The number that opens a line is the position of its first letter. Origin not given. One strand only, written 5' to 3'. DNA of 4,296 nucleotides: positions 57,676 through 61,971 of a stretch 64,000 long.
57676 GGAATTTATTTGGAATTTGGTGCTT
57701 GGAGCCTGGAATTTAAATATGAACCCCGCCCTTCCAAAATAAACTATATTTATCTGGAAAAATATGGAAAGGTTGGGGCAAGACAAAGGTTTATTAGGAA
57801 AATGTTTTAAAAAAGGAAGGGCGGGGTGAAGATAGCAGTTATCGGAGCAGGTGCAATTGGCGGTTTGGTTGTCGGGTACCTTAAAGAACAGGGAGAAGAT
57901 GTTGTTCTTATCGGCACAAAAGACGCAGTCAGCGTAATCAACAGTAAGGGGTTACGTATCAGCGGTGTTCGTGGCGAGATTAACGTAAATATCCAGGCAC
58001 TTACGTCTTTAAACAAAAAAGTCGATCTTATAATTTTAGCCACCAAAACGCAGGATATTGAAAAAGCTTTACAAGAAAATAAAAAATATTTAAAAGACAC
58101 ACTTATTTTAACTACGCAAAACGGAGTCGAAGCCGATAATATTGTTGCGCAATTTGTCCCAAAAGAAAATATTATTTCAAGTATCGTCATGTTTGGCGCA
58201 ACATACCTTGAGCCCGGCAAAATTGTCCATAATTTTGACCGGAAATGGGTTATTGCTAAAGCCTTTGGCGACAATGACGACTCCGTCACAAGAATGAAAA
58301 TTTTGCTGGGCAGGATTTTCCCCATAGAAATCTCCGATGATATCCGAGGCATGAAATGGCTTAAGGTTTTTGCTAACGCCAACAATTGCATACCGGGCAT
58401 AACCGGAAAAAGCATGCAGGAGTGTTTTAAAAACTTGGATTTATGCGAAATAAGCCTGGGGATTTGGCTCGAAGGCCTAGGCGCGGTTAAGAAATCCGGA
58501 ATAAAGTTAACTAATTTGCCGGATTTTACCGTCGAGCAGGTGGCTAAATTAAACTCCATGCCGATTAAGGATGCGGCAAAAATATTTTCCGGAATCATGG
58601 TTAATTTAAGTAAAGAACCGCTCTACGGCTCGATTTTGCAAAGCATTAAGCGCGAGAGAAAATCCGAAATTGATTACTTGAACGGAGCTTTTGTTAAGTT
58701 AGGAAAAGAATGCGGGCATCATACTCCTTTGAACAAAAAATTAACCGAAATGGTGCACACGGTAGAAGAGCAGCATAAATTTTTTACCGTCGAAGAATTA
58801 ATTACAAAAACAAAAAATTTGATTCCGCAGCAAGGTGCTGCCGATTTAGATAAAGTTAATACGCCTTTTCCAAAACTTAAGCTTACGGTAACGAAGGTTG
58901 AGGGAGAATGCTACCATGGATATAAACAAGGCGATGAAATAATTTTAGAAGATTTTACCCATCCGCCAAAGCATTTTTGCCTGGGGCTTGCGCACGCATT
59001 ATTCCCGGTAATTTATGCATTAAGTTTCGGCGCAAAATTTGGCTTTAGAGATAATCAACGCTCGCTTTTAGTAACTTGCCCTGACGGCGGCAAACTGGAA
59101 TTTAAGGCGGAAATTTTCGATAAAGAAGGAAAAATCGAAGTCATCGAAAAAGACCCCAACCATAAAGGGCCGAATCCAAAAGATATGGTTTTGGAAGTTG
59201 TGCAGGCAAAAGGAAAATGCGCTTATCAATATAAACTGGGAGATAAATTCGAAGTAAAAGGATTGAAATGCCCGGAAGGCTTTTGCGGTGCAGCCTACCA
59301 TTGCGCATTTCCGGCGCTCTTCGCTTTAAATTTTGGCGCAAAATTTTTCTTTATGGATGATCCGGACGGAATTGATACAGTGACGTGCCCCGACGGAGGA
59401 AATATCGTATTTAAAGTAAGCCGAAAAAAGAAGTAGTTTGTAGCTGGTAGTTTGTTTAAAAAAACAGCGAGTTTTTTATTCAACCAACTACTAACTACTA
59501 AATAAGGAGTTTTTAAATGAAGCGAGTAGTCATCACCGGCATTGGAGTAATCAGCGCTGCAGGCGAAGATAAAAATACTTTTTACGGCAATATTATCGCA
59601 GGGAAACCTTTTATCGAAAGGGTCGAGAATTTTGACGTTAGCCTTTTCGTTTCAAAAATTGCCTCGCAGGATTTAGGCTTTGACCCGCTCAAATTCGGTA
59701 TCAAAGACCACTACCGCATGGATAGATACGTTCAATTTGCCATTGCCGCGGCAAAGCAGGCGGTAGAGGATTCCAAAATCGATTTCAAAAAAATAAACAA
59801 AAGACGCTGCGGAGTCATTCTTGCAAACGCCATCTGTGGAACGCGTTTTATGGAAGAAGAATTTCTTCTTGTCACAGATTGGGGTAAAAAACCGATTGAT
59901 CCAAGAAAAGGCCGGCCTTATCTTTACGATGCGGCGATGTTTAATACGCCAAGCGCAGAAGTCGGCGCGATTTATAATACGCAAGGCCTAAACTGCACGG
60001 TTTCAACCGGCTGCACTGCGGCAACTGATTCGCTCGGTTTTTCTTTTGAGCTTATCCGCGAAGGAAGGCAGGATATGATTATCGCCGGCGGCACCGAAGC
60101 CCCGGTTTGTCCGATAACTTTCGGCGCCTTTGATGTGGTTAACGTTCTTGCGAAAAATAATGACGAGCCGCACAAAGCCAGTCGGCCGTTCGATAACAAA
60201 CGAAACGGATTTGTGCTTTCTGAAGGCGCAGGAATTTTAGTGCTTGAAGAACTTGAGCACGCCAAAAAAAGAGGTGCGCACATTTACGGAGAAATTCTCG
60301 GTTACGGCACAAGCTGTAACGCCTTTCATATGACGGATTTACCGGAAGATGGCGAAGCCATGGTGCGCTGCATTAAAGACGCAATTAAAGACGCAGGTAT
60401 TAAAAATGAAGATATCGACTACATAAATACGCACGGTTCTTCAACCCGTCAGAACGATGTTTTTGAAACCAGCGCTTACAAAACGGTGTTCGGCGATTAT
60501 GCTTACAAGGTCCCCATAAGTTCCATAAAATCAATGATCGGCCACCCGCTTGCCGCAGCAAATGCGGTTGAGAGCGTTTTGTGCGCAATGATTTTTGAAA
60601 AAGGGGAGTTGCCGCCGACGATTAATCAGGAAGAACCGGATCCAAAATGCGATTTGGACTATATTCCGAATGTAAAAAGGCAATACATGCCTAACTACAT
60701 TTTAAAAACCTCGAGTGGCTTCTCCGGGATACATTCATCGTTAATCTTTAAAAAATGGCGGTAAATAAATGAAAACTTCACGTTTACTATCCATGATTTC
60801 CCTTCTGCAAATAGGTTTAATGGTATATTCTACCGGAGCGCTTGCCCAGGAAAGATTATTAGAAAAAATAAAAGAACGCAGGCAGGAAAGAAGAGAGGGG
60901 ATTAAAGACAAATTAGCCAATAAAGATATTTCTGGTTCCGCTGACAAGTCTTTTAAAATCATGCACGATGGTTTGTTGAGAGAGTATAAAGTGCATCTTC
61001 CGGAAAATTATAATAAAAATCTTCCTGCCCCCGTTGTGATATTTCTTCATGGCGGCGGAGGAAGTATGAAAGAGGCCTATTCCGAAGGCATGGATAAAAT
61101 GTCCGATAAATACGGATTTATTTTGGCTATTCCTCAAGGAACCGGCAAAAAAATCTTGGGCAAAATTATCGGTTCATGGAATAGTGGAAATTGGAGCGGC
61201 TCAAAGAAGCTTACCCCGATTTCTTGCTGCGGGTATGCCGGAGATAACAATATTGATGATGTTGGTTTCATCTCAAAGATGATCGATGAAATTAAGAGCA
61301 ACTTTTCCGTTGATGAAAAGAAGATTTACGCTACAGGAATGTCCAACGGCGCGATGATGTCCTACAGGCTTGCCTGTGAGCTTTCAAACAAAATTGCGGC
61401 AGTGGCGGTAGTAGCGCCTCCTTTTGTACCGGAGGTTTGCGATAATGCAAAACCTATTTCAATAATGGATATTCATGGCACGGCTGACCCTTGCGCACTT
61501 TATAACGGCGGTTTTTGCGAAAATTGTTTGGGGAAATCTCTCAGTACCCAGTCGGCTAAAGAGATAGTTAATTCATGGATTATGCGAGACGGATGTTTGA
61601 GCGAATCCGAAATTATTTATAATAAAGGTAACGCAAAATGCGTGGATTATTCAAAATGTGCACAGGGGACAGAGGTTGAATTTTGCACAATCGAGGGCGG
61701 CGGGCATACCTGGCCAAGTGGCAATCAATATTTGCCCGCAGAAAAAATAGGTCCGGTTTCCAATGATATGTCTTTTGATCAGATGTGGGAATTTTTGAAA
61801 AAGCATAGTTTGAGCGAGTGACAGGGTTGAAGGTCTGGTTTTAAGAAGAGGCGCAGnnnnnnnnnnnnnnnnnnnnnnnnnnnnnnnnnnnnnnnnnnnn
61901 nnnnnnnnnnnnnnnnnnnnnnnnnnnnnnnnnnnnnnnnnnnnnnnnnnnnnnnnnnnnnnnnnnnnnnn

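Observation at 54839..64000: Unassigned lipid/polyketide-like gene cluster with a KS plus Cys-less KS partner, running off the window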

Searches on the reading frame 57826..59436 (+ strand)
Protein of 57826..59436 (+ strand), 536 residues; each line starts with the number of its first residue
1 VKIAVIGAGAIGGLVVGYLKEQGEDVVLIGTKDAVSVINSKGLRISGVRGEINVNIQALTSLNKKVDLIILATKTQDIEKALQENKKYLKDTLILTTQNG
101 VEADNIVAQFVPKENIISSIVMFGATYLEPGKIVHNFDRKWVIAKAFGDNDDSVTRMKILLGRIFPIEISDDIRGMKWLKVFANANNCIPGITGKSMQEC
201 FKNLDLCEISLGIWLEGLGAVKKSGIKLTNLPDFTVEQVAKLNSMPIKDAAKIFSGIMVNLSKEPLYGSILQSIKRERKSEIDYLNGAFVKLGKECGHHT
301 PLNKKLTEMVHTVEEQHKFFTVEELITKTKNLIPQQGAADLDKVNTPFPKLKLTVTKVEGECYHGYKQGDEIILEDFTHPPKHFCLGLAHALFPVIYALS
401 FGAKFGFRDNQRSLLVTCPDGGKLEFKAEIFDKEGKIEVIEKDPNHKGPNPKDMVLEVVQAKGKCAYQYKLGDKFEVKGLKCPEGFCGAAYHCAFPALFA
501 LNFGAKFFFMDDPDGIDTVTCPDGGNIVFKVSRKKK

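Call 7: search_protein_families(library=pfam, proteins=[window:57826-59436:+], max_evalue=0.01)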
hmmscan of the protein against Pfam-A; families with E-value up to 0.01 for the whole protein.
window:57826-59436:+ (536 aa): 6 families
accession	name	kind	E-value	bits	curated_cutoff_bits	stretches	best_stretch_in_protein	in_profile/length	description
PF02558.23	ApbA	-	6.7e-32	110.6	22.2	1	3-143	1-145/150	Ketopantoate reductase PanE/ApbA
PF08546.17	ApbA_C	-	2.1e-15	57.6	22.7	1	172-314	1-125/125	Ketopantoate reductase PanE/ApbA C terminal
PF03807.23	F420_oxidored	-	6.7e-07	30.3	21.6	1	2-100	1-94/94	NADP oxidoreductase coenzyme F420-dependent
PF01210.29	NAD_Gly3P_dh_N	-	6.4e-05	23.4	23.1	1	2-105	1-110/158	NAD-dependent glycerol-3-phosphate dehydrogenase N-terminus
PF02153.23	PDH_N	-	0.0025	17.8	26.5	1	18-125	4-107/154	Prephenate dehydrogenase, nucleotide-binding domain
PF19294.4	DACZ_N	-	0.0071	16.5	24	0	58-159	7-105/125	Diadenylate cyclase, N-terminal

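Call 8: search_protein_families(library=ncbifam, proteins=[window:57826-59436:+], max_evalue=0.001)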
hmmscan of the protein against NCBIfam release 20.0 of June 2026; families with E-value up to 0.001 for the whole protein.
window:57826-59436:+ (536 aa): 22 families
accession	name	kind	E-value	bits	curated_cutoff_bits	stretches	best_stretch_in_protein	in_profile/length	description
TIGR00745.1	apbA_panE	subfamily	2.1e-49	168.5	141.35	1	2-316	1-304/305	2-dehydropantoate 2-reductase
NF005092.1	PRK06522.2-3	equivalog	7.4e-39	133.7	500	2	1-232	1-233/296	2-dehydropantoate 2-reductase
NF005091.0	PRK06522.2-2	equivalog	4.5e-37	127.8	252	1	1-317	2-300/302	2-dehydropantoate 2-reductase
NF006083.0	PRK08229.1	equivalog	8.4e-35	120.3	371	1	1-330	3-335/341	2-dehydropantoate 2-reductase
NF005088.0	PRK06522.1-2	subfamily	8.8e-34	117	371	1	1-317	1-305/308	2-dehydropantoate 2-reductase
TIGR04076.1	TIGR04076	subfamily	3.4e-29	101.2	33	2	350-423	3-80/91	TIGR04076 family protein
NF005089.0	PRK06522.1-4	subfamily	1.2e-25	90.6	223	2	1-101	1-104/326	2-dehydropantoate 2-reductase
NF005093.0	PRK06522.2-4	equivalog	9e-22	77.8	308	1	1-185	4-190/304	2-dehydropantoate 2-reductase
NF005087.0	PRK06522.1-1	equivalog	3.9e-20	72.1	351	2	1-184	1-180/296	2-dehydropantoate 2-reductase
NF009541.0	PRK12921.1-1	equivalog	7.8e-20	71.3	338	1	2-303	7-282/297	oxidoreductase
NF005094.0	PRK06522.2-5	equivalog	2.7e-19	69.6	382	1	1-152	1-152/307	2-dehydropantoate 2-reductase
NF009543.0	PRK12921.1-5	equivalog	2.2e-16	59.9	339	2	1-134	1-138/305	oxidoreductase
NF004887.0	PRK06249.1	equivalog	1.3e-14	54.1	360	1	1-136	6-146/316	putative 2-dehydropantoate 2-reductase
NF004311.0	PRK05708.1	equivalog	1.7e-14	53.4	378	1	2-184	4-188/305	putative 2-dehydropantoate 2-reductase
NF009542.0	PRK12921.1-4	equivalog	4.7e-12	45.8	288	1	1-230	2-218/286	oxidoreductase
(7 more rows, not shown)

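Call 64: find_homologous_proteins(query=window:57826-59433:+, max_evalue=0.00001)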
Query window:57826-59433:+ (536 aa): 2495 proteins with E <= 0.00001 among 8000 candidates; the best 120 are listed.
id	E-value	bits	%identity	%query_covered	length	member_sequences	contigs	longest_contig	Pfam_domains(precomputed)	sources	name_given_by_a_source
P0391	0.0e+0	1221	100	100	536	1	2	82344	PF02558.23,PF08546.18,PF03807.24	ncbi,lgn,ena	-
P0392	0.0e+0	1077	85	100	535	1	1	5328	PF02558.23,PF01210.30,PF08546.18,PF03807.24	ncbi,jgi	ncbi:MAG: 2-dehydropantoate 2-reductase [Candidatus Omnitrophota bacterium]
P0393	0.0e+0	1064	86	100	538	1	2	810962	PF02558.23,PF01210.30,PF08546.18,PF03807.24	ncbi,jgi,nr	ncbi:MAG: 2-dehydropantoate 2-reductase [Candidatus Omnitrophica bacterium]|jgi:2-dehydropantoate 2-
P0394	0.0e+0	1051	85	100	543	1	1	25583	PF02558.23,PF01210.30,PF08546.18,PF03807.24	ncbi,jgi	ncbi:MAG: 2-dehydropantoate 2-reductase [Candidatus Omnitrophota bacterium]|jgi:2-dehydropantoate 2-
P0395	0.0e+0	1044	85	100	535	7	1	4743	PF02153.24,PF02558.23,PF01210.30,PF08546.18,PF03807.24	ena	-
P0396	0.0e+0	1036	84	100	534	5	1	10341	PF02558.23,PF08546.18,PF03807.24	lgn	-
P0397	0.0e+0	1031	84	100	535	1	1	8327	PF02558.23,PF01210.30,PF08546.18,PF03807.24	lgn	-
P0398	0.0e+0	1016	81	100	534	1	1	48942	PF02558.23,PF08546.18,PF03807.24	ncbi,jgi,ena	ncbi:MAG: 2-dehydropantoate 2-reductase [Candidatus Omnitrophota bacterium]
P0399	4.1e-297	1004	81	100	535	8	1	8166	PF02558.23,PF08546.18,PF03807.24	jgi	-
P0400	2.0e-292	989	80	100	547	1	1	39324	PF02558.23,PF08546.18,PF03807.24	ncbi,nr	ncbi:MAG: 2-dehydropantoate 2-reductase [Candidatus Omnitrophica bacterium]|nr:2-dehydropantoate 2-r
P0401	2.8e-292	988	79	100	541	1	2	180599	PF02558.23,PF08546.18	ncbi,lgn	ncbi:MAG: 2-dehydropantoate 2-reductase [Candidatus Omnitrophota bacterium]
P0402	3.4e-291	985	80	100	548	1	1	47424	PF02558.23,PF08546.18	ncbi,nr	ncbi:MAG: 2-dehydropantoate 2-reductase [Candidatus Omnitrophota bacterium]|nr:2-dehydropantoate 2-r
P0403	2.0e-290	982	80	100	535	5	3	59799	PF02558.23,PF08546.18,PF03807.24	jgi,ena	jgi:2-dehydropantoate 2-reductase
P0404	9.1e-279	944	76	100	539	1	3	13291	PF02558.23,PF08546.18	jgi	jgi:2-dehydropantoate 2-reductase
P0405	1.9e-277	939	74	100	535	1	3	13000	PF02558.23,PF08546.18,PF03807.24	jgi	jgi:2-dehydropantoate 2-reductase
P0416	4.4e-230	783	80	77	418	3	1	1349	PF08546.18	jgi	jgi:uncharacterized repeat protein (TIGR04076 family)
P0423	7.5e-220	749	78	75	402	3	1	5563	PF08546.18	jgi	jgi:uncharacterized repeat protein (TIGR04076 family)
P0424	1.1e-217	742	75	77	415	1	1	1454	PF08546.18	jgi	jgi:uncharacterized repeat protein (TIGR04076 family)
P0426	7.4e-180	617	84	59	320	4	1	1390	PF08546.18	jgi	jgi:uncharacterized repeat protein (TIGR04076 family)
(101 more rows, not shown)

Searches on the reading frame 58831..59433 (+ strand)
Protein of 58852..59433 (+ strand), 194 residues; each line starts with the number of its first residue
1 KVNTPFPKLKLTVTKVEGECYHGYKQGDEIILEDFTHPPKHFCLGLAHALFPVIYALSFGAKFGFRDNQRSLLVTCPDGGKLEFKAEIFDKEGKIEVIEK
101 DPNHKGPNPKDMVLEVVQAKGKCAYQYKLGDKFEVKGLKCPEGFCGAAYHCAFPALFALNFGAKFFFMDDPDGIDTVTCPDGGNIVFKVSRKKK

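Call 42: search_solved_structures(query=window:58852-59433:+, max_evalue=10)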
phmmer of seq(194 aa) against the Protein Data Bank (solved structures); distinct sequences matched with E-value up to 10: 2.
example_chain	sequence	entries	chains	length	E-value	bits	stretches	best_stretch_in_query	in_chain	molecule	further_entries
4eag_A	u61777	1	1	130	1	12.4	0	108-136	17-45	EG:132E8.2 protein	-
8a22_Aq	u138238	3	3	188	1.6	11.8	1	82-125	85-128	uL22m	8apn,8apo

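Call 43: search_protein_families(library=pfam, proteins=[window:58852-59433:+], max_evalue=1)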
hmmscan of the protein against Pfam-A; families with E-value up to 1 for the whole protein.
seq(194 aa): 0 families

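Call 71: predict_structure(alignment_id=A2)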
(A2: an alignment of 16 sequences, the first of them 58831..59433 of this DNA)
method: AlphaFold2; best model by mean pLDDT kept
length: 201 residues; sequences in the alignment: 16
mean_pLDDT: 82.3   pTM: 0.77
mean pLDDT of the five models: 82.3, 72.7, 64.6, 63.2, 60.5
residues with pLDDT >= 90: 64; 70-90: 104; 50-70: 24; < 50: 9
segments of 3 or more residues with pLDDT < 50: 1-9
pLDDT, mean of each block of 10 residues (from residue 1): 43 82 79 88 68 80 89 92 78 89 92 89 85 88 89 85 91 85 70 90 62
secondary structure, 60 per line:
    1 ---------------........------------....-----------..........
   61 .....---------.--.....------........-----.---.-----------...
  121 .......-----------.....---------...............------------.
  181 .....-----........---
elements in order: E16-23 E36-39 H51-65 E78-82 E89-96 E118-127 E139-143 H153-167 E180-185 E191-198

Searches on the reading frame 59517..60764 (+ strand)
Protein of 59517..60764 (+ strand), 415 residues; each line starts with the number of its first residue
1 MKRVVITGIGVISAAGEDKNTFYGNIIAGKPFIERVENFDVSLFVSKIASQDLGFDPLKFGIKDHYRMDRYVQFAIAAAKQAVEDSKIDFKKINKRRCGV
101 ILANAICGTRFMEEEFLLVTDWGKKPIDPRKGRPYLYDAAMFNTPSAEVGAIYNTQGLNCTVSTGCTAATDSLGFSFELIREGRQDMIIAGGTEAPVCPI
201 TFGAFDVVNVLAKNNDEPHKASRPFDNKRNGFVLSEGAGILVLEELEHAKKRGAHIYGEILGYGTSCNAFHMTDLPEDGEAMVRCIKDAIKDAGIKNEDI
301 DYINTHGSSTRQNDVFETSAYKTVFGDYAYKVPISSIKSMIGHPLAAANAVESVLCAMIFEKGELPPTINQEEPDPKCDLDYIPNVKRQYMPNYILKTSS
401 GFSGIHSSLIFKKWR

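Call 7: search_protein_families(library=pfam, proteins=[window:59517-60764:+], max_evalue=0.01)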
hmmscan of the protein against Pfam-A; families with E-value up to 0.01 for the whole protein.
window:59517-60764:+ (415 aa): 2 families
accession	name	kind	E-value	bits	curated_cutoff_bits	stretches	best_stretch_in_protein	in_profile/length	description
PF00109.32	ketoacyl-synt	-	5.2e-44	151.2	20.8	1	1-249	1-252/252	Beta-ketoacyl synthase, N-terminal domain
PF02801.28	Ketoacyl-synt_C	-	6.1e-34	117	20.8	1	257-371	1-118/119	Beta-ketoacyl synthase, C-terminal domain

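Call 8: search_protein_families(library=ncbifam, proteins=[window:59517-60764:+], max_evalue=0.001)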
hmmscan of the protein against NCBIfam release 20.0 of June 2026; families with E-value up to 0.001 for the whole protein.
window:59517-60764:+ (415 aa): 23 families
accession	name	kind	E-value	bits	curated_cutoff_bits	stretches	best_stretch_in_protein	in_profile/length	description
TIGR03150.1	fabF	equivalog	7.9e-136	453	493.75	1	2-412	1-407/407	beta-ketoacyl-ACP synthase II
NF005589.0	PRK07314.1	subfamily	1.9e-131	438.6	387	1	1-414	3-412/413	beta-ketoacyl-ACP synthase II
NF004970.0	PRK06333.1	subfamily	1.3e-109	366.9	525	1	1-414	3-422/424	beta-ketoacyl-ACP synthase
NF006274.0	PRK08439.1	equivalog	1.6e-109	366.4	621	1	1-413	1-405/406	beta-ketoacyl-ACP synthase II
NF006434.0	PRK08722.1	equivalog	7.8e-93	311.6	759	1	2-413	4-413/414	beta-ketoacyl-ACP synthase II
NF006587.0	PRK09116.1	equivalog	2e-90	303.5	470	1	1-415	1-408/408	beta-ketoacyl-ACP synthase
NF005076.0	PRK06501.1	equivalog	3.6e-86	289.7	629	1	4-412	13-421/425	beta-ketoacyl-ACP synthase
NF005935.0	PRK07967.1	equivalog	1e-79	268.3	630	1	1-414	1-404/406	beta-ketoacyl-ACP synthase I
NF004618.0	PRK05952.1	equivalog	3.6e-61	207.2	455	1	3-412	3-381/384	beta-ketoacyl-ACP synthase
NF005916.1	PRK07910.1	equivalog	1.7e-58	198.5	560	1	3-412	13-416/418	KasA/KasB family beta-ketoacyl-ACP synthase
NF005490.0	PRK07103.1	equivalog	8.8e-56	189.7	445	1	1-413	3-412/414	polyketide beta-ketoacyl:acyl carrier protein synthase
NF006618.0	PRK09185.1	subfamily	2e-55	188.5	407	1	1-413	2-392/394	beta-ketoacyl-ACP synthase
NF058662.1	cispenta_AmcF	equivalog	5.1e-48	163.9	325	1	4-412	2-368/369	cispentacin biosynthesis acyltransferase subunit AmcF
NF045894.1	PKS_plus_SDR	equivalog_domain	1.9e-30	105.3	1740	1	54-381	71-386/1515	type I polyketide synthase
NF040607.1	mycolic_Pks13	equivalog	1.6e-28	98.8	2100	1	73-382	190-486/1680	polyketide synthase Pks13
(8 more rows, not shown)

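Call 23: search_solved_structures(query=window:59517-60761:+, max_evalue=1e-20)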
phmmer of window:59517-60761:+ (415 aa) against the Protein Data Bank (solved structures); distinct sequences matched with E-value up to 1e-20: 91 (the best 60 are shown).
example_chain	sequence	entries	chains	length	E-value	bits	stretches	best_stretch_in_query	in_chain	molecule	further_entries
6smo_B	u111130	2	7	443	2.5e-106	358.9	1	2-412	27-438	PKS_KS domain-containing protein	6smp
4ls5_A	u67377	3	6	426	3.6e-105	355.1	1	2-414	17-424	3-oxoacyl-[acyl-carrier-protein] synthase 2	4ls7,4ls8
4ls6_A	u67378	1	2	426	1.3e-104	353.3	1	2-414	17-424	3-oxoacyl-[acyl-carrier-protein] synthase 2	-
1tqy_A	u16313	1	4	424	1.2e-99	337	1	2-412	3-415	Actinorhodin polyketide putative beta-ketoacyl synthase 1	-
4r8e_A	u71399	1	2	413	1.3e-95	323.6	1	2-413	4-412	3-oxoacyl-[acyl-carrier-protein] synthase 2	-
1e5m_A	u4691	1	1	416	3e-95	322.4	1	2-414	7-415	BETA KETOACYL ACYL CARRIER PROTEIN SYNTHASE II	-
8qm1_A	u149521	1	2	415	5.7e-95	321.5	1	2-414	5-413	3-oxoacyl-[acyl-carrier-protein] synthase 2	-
4b7v_A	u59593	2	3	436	6.9e-95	321.3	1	2-414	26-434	3-OXOACYL-[ACYL-CARRIER-PROTEIN] SYNTHASE 2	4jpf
1j3n_A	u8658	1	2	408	7.4e-94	317.9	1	1-413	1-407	3-oxoacyl-(acyl-carrier protein) synthase II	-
8pj0_A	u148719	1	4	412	1e-93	317.4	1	2-414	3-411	3-oxoacyl-[acyl-carrier-protein] synthase 2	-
8cn8_A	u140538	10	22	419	1.1e-93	317.3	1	2-414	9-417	3-oxoacyl-[acyl-carrier-protein] synthase 2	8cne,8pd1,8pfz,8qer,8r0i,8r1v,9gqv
6okg_A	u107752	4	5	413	1.1e-93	317.3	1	2-413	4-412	3-oxoacyl-[acyl-carrier-protein] synthase 2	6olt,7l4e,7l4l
1b3n_A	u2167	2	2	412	1.1e-93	317.3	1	2-413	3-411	PROTEIN (KETOACYL ACYL CARRIER PROTEIN SYNTHASE 2) | BETA-KETOACYL ACP SYNTHASE II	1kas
2gfw_A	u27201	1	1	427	1.2e-93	317.1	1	2-413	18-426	3-oxoacyl-[acyl-carrier-protein] synthase 2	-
8cou_A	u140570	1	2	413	2.6e-93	316.1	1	2-414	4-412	3-oxoacyl-[acyl-carrier-protein] synthase 2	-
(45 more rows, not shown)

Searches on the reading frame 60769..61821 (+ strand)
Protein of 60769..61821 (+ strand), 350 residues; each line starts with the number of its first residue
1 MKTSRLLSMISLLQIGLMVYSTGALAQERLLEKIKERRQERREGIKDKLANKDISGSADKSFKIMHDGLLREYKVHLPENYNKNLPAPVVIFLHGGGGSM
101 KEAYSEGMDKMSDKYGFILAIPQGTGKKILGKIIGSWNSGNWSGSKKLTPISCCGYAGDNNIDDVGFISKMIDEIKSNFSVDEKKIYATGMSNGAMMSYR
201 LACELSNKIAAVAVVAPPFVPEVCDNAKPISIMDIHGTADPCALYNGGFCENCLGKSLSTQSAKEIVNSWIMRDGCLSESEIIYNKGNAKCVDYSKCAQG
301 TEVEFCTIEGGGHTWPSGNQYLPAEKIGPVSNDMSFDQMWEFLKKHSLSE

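Call 7: search_protein_families(library=pfam, proteins=[window:60769-61821:+], max_evalue=0.01)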
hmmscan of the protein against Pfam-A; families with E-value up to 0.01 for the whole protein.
window:60769-61821:+ (350 aa): 6 families
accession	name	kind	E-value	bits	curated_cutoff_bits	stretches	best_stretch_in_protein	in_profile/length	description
PF00756.26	Esterase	-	1.2e-05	25.7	22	1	73-282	10-177/251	Putative esterase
PF02230.22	Abhydrolase_2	-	3.7e-05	24.1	23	1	86-242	13-169/217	Phospholipase/Carboxylesterase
PF10503.15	Esterase_PHB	-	0.0005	19.8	23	1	87-245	16-158/219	Esterase PHB depolymerase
PF00561.26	Abhydrolase_1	-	0.0016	18.6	25.8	0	88-221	1-103/245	alpha/beta hydrolase fold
PF20434.5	BD-FAE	-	0.0028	17.6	26.8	0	76-107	4-33/215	BD-FAE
PF00326.27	Peptidase_S9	-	0.0077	16.2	22.6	0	158-216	41-96/213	Prolyl oligopeptidase family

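Call 8: search_protein_families(library=ncbifam, proteins=[window:60769-61821:+], max_evalue=0.001)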
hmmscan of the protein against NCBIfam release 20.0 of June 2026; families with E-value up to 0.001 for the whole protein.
window:60769-61821:+ (350 aa): 4 families
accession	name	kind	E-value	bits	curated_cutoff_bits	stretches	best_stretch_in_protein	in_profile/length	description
NF050058.1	e_dPHAscl_type1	hypoth_equivalog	4.5e-41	141.2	150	1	70-324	7-257/276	extracellular catalytic domain type 1 short-chain-length polyhydroxyalkanoate depolymerase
TIGR01840.1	esterase_phb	subfamily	1.2e-15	57.6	107.85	1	74-218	2-129/213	PHB depolymerase family esterase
NF050059.1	e_dPHAscl_type2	hypoth_equivalog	2.4e-05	23.8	280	0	178-218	3-43/305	extracellular catalytic domain type 2 short-chain-length polyhydroxyalkanoate depolymerase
NF050057.1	e_dPHAmcl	equivalog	4.4e-05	22.9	270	1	163-217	115-171/252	extracellular medium-chain-length polyhydroxyalkanoate depolymerase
